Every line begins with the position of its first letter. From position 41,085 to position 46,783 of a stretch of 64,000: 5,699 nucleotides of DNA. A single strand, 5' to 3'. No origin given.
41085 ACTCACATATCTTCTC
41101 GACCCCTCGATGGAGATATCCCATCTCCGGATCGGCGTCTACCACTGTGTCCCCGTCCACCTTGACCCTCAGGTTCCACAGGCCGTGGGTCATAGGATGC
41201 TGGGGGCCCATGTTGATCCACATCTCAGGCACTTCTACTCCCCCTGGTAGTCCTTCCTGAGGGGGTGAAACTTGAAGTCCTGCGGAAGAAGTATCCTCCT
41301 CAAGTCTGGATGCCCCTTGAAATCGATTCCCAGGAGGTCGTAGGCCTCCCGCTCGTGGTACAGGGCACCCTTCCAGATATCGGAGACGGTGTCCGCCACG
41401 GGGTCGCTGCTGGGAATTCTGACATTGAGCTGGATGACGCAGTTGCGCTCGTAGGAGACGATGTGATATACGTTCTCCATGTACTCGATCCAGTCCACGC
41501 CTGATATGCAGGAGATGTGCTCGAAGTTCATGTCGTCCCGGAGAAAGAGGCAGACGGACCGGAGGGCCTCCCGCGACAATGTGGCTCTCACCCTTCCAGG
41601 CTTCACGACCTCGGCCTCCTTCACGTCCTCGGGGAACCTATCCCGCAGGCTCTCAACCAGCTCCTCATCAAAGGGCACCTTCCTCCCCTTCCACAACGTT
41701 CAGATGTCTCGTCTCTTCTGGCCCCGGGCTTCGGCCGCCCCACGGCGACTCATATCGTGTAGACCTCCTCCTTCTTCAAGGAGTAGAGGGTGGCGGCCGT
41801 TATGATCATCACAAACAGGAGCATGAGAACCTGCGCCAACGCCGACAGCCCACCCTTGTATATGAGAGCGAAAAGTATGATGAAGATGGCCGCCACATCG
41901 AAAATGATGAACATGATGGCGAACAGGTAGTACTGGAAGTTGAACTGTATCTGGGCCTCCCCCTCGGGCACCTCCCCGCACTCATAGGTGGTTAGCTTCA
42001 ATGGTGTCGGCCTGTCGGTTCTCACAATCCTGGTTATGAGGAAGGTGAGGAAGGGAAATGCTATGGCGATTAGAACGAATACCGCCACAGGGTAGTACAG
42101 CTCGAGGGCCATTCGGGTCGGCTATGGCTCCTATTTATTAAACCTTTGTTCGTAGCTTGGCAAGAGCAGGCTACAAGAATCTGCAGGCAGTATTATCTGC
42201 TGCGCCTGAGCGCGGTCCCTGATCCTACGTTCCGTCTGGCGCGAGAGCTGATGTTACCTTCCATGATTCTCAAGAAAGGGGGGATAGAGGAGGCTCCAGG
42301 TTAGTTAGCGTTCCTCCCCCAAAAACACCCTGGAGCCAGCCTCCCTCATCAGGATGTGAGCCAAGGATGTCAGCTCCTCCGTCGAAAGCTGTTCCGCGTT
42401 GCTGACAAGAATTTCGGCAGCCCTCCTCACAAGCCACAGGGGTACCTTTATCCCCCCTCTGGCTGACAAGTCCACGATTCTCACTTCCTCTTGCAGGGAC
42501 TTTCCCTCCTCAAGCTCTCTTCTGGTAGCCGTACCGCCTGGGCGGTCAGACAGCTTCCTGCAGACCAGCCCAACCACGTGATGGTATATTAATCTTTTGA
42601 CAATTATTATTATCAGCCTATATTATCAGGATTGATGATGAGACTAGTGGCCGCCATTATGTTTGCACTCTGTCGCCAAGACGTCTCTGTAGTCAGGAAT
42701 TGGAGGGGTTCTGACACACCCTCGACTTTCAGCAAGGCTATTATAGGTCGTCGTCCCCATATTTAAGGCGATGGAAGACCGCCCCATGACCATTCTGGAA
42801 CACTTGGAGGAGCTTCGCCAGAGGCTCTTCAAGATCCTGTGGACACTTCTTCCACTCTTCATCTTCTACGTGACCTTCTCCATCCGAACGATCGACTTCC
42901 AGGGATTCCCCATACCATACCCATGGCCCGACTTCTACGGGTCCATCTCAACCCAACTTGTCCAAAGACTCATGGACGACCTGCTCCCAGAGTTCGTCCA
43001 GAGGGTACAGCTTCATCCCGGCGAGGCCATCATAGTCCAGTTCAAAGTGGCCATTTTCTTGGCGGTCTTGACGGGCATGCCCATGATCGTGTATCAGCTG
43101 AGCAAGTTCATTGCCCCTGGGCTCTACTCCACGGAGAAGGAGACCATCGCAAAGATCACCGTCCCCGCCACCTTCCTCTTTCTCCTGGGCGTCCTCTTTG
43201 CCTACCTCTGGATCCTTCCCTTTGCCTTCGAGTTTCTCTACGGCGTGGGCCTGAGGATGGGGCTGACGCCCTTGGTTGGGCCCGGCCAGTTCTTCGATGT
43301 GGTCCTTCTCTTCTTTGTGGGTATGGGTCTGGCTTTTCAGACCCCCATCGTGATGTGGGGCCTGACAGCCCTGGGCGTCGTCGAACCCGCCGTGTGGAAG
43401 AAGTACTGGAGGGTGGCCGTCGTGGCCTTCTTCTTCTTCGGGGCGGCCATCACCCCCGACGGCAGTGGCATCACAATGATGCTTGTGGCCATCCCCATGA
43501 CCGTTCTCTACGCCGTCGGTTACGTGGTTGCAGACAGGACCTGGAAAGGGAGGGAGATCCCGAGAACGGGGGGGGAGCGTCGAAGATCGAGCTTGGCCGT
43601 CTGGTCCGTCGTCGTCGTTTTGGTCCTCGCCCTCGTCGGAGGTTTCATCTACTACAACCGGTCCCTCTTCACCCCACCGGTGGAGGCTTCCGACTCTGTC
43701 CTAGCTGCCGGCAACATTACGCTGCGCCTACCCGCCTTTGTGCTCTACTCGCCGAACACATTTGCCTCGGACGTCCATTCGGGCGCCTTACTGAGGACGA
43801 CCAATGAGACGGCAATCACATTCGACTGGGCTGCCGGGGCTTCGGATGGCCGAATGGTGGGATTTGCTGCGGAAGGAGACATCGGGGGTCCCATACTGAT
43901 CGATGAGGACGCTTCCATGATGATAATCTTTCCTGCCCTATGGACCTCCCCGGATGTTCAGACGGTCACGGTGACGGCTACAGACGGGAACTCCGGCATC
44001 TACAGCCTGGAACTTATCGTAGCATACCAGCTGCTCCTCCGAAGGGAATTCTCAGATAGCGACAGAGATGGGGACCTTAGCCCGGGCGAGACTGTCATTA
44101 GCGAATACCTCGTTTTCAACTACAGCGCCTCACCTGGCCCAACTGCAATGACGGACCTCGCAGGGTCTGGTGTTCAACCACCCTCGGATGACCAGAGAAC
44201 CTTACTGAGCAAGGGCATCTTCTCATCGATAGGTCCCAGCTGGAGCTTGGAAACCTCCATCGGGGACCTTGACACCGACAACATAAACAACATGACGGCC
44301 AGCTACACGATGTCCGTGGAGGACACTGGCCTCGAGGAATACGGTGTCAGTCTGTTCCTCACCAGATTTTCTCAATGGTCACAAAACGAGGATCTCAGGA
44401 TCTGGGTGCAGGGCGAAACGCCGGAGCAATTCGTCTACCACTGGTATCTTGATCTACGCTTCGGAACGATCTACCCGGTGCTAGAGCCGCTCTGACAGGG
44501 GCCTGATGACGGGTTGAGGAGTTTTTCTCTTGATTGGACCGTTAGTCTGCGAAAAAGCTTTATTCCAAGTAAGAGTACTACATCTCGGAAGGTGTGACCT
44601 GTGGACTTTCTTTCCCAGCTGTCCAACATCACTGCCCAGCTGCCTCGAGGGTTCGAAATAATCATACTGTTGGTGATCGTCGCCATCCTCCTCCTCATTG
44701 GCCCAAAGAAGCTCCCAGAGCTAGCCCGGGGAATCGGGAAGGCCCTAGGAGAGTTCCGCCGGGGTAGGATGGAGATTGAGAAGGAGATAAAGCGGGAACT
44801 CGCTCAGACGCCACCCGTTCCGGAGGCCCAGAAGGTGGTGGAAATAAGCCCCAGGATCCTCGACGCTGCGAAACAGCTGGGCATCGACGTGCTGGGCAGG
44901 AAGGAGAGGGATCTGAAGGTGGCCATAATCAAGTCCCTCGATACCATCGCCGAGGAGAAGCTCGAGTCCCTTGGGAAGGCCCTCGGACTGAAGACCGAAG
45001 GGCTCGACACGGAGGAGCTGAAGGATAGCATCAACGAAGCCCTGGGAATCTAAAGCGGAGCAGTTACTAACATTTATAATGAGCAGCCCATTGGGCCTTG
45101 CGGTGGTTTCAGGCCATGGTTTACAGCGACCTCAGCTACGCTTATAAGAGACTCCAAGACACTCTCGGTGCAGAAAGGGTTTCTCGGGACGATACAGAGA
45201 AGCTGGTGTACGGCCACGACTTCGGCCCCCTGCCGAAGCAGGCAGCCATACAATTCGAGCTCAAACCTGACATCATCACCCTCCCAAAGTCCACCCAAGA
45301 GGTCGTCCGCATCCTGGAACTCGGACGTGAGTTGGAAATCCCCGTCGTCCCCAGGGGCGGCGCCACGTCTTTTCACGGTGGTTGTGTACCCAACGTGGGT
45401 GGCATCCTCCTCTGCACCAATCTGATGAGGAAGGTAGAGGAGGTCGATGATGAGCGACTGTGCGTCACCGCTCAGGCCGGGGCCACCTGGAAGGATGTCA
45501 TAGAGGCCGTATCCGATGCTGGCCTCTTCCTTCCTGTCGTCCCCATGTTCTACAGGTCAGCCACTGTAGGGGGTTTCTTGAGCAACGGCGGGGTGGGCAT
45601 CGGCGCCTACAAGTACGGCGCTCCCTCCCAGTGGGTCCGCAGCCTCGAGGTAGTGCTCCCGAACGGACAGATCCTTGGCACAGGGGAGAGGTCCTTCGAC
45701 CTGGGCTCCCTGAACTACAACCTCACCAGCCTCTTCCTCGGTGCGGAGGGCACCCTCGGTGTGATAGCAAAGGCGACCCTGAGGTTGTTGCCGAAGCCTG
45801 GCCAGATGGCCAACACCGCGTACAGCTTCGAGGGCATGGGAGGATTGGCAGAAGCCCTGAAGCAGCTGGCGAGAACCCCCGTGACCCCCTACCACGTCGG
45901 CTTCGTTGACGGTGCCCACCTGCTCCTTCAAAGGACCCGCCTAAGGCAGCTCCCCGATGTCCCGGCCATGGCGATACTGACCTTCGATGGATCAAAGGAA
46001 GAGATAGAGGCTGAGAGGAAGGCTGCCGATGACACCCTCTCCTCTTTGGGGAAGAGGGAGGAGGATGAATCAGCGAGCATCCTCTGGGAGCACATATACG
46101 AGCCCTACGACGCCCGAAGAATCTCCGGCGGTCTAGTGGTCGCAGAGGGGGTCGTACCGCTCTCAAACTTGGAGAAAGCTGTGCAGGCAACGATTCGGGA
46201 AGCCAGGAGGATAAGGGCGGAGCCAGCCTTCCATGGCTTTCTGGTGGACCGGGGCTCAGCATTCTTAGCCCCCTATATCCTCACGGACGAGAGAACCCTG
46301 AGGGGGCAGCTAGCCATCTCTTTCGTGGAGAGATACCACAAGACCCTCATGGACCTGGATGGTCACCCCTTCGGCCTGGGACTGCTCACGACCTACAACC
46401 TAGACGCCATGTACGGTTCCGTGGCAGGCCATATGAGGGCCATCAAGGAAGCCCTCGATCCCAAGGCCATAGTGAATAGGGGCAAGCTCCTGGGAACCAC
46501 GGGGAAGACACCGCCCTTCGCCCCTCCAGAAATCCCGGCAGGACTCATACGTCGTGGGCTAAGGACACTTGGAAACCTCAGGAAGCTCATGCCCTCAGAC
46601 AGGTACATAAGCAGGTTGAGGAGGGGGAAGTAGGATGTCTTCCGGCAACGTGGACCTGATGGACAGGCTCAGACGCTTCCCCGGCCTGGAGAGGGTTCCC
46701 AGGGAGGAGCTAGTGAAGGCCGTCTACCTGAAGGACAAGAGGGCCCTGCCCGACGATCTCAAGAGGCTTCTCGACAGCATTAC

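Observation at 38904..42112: Complex I-like operon lacking both Fe-S subunits NuoB and NuoI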

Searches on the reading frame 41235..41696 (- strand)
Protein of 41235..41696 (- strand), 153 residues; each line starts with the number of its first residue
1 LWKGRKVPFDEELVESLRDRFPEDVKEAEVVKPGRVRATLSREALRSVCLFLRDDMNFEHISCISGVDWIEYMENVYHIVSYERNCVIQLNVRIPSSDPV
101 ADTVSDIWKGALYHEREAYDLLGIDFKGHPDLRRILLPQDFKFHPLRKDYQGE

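Call 4: search_protein_families(library=pfam, proteins=[window:41235-41696:-])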
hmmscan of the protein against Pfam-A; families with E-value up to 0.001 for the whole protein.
window:41235-41696:- (153 aa): 1 family
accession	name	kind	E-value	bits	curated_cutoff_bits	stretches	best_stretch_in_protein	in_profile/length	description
PF00329.25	Complex1_30kDa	-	5.6e-40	137.2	22.5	1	39-152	2-120/124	Respiratory-chain NADH dehydrogenase, 30 Kd subunit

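Call 59: search_protein_families(library=ncbifam, proteins=[window:41235-41696:-], max_evalue=0.00001)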
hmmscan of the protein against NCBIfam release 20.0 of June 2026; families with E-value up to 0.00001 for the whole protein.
window:41235-41696:- (153 aa): 17 families
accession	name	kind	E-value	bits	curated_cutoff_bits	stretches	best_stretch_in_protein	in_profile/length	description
NF040611.1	F420_dehyd_FpoC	exception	5.7e-37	127.1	220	1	11-152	4-148/158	F420H2 dehydrogenase subunit FpoC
NF004735.0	PRK06074.2-2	equivalog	7.3e-37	126.7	176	1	11-152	4-148/158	NADH-quinone oxidoreductase subunit C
TIGR01961.1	NuoC_fam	subfamily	2.4e-35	121.7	122.45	1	40-151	5-119/122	NADH (or F420H2) dehydrogenase, subunit C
NF005832.0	PRK07735.1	equivalog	4.9e-32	111.7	431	1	41-151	312-424/430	NADH-quinone oxidoreductase subunit C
NF005856.0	PRK07785.1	equivalog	1.8e-29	103.3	224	1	22-150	88-222/246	NADH-quinone oxidoreductase subunit C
NF004737.0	PRK06074.2-4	equivalog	2.7e-27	95.6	144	1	25-151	3-125/150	NADH-quinone oxidoreductase subunit C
NF004733.0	PRK06074.1-5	equivalog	1.7e-26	93.2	225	1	11-150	7-149/203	NADH-quinone oxidoreductase subunit C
NF004732.0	PRK06074.1-4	equivalog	1.9e-23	83.5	376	1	76-150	120-195/250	NADH-quinone oxidoreductase subunit C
NF008728.0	PRK11742.1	equivalog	1.4e-22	79.8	840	1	10-151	21-173/598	NADH-quinone oxidoreductase subunit C/D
NF009808.0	PRK13292.1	equivalog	2.6e-22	78.5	1156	1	10-151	224-374/791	NADH-quinone oxidoreductase subunit B/C/D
NF004730.0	PRK06074.1-1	equivalog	1.3e-21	77.3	193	1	12-150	7-156/200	NADH-quinone oxidoreductase subunit C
NF004734.0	PRK06074.2-1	equivalog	1.4e-21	77.1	169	1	42-151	35-150/164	NADH-quinone oxidoreductase subunit C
NF009141.0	PRK12494.1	equivalog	4.1e-21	75.6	175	1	40-150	48-163/175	NAD(P)H-quinone oxidoreductase subunit J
NF006304.0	PRK08491.1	equivalog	1.8e-20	73.6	228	1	38-150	61-174/263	NADH-quinone oxidoreductase subunit C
NF004736.0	PRK06074.2-3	equivalog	1.6e-15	57.2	239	1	12-151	20-158/183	NADH-quinone oxidoreductase subunit C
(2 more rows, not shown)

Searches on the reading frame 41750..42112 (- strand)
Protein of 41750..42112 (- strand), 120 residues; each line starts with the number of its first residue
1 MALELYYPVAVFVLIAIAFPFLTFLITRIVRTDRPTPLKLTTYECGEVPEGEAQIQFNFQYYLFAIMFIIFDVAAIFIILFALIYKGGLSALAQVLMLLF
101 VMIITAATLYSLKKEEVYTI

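Call 4: search_protein_families(library=pfam, proteins=[window:41750-42112:-])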
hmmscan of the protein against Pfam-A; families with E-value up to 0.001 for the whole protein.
window:41750-42112:- (120 aa): 1 family
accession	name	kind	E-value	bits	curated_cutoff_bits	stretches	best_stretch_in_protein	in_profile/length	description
PF00507.24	Oxidored_q4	-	3.9e-23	81.9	23.3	1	22-116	3-96/99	NADH-ubiquinone/plastoquinone oxidoreductase, chain 3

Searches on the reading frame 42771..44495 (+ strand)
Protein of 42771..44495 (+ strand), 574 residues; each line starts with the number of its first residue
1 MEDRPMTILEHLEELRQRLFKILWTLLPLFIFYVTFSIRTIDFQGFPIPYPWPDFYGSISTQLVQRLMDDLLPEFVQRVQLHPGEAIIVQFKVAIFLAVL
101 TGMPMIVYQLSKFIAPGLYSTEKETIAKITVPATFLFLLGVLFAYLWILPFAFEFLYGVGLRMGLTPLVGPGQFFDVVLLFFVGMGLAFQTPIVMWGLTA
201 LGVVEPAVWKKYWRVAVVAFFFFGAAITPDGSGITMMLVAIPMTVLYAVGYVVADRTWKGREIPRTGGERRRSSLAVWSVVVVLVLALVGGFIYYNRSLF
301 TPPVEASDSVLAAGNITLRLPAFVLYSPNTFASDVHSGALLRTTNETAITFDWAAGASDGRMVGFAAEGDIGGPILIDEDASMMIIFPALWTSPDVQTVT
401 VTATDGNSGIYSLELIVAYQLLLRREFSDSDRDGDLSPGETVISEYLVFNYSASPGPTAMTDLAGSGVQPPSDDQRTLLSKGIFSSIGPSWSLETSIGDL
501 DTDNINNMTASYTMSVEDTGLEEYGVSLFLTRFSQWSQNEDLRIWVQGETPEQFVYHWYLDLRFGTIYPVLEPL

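Call 16: search_protein_families(library=pfam, proteins=[window:42771-44495:+], max_evalue=0.01)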
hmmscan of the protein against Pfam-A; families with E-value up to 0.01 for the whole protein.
window:42771-44495:+ (574 aa): 1 family
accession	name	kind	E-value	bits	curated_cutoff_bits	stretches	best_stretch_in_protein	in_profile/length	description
PF00902.23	TatC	-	3.7e-52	177.6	25.1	1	10-242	1-208/208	Sec-independent protein translocase protein (TatC)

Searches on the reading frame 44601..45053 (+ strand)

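Call 16: search_protein_families(library=pfam, proteins=[window:44601-45053:+], max_evalue=0.01)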
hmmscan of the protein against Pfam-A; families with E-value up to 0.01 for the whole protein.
window:44601-45053:+ (150 aa): 2 families
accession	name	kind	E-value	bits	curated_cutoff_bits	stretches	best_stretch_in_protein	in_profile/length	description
PF02416.21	TatA_B_E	-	2.8e-11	42.9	21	1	22-66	6-50/53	mttA/Hcf106 family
PF17073.10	SafA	-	0.0092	16.4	27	0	86-114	36-64/66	Two-component-system connector protein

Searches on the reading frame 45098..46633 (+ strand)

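Call 16: search_protein_families(library=pfam, proteins=[window:45098-46633:+], max_evalue=0.01)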
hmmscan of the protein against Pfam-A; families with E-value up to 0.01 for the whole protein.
window:45098-46633:+ (511 aa): 2 families
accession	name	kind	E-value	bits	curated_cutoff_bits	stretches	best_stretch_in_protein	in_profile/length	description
PF01565.28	FAD_binding_4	-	5.9e-35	120.4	26.4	1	57-194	1-137/139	FAD binding domain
PF02913.24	FAD-oxidase_C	-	7.2e-11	42.7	21.2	1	241-464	9-248/248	FAD linked oxidases, C-terminal domain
